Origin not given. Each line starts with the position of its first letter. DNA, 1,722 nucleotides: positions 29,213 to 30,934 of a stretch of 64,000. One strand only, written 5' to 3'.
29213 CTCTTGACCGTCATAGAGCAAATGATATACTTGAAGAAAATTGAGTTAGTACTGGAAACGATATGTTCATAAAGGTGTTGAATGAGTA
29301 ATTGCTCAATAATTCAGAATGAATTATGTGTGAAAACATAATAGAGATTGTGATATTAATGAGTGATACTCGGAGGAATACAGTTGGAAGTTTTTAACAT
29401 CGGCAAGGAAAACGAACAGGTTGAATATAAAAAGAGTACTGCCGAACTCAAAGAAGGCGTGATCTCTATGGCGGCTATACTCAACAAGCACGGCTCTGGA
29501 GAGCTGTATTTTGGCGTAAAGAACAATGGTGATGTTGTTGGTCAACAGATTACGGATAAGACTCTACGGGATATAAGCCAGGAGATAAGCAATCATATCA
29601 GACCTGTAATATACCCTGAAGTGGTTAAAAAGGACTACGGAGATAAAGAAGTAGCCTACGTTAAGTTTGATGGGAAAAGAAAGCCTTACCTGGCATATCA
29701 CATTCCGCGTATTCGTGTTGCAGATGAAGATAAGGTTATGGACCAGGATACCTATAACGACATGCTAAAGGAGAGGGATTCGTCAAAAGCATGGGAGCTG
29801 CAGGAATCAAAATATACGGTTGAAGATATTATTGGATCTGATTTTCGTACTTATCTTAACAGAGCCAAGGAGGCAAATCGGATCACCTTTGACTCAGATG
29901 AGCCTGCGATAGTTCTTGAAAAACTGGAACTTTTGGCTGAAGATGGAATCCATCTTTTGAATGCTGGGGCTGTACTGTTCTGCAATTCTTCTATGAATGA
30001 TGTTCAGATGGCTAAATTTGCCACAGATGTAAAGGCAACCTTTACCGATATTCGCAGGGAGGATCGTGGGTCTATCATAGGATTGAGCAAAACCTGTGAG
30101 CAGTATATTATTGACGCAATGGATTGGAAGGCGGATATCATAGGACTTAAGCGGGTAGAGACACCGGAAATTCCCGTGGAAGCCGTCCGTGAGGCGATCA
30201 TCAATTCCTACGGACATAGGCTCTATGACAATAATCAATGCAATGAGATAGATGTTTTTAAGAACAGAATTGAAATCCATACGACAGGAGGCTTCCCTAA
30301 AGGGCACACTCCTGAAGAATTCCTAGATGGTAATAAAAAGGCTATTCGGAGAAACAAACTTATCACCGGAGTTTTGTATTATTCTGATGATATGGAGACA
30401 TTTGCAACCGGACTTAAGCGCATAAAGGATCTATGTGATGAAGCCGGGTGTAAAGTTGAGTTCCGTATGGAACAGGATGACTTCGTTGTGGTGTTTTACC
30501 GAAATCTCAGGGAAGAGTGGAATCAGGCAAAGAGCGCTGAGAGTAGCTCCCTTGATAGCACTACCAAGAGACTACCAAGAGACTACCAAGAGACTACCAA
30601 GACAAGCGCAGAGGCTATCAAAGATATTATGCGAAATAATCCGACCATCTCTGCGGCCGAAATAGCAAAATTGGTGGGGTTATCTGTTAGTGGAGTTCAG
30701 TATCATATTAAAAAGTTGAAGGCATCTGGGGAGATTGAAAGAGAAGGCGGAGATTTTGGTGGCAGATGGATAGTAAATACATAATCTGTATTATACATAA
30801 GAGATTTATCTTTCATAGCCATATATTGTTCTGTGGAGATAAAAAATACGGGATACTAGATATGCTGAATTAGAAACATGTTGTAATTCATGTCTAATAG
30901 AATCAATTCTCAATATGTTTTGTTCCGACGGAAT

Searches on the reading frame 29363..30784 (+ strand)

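Call 61: search_protein_families(library=pfam, max_evalue=0.01, proteins=[window:29363-30784:+])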
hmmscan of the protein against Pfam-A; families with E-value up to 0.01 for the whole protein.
window:29363-30784:+ (473 aa): 8 families
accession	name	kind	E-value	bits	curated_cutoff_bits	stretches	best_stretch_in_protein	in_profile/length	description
PF04326.19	SLFN_AlbA_2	-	1.2e-13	52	25.3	1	16-121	1-112/118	Schlafen, AlbA_2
PF13749.12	HATPase_c_4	-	8.5e-13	48.6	26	1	295-378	5-89/89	Putative ATP-dependent DNA helicase recG C-terminal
PF13412.12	HTH_24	-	1.6e-08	34.4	21.9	1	422-456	11-45/48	Winged helix-turn-helix DNA-binding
PF12802.13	MarR_2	-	1.1e-05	25.9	27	1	425-464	16-56/61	MarR family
PF08279.18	HTH_11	-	1.8e-05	24.9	25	1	423-463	10-51/55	HTH domain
PF12840.13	HTH_20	-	0.00025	21.4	27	1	428-456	18-46/51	Helix-turn-helix domain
PF13404.12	HTH_AsnC-type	-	0.00036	20.7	27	1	422-453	11-42/42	AsnC-type helix-turn-helix domain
PF24266.1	HTH_HVO_0163_N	-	0.0016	18.9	31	1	417-461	5-49/70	HVO_0163, N-terminal HTH domain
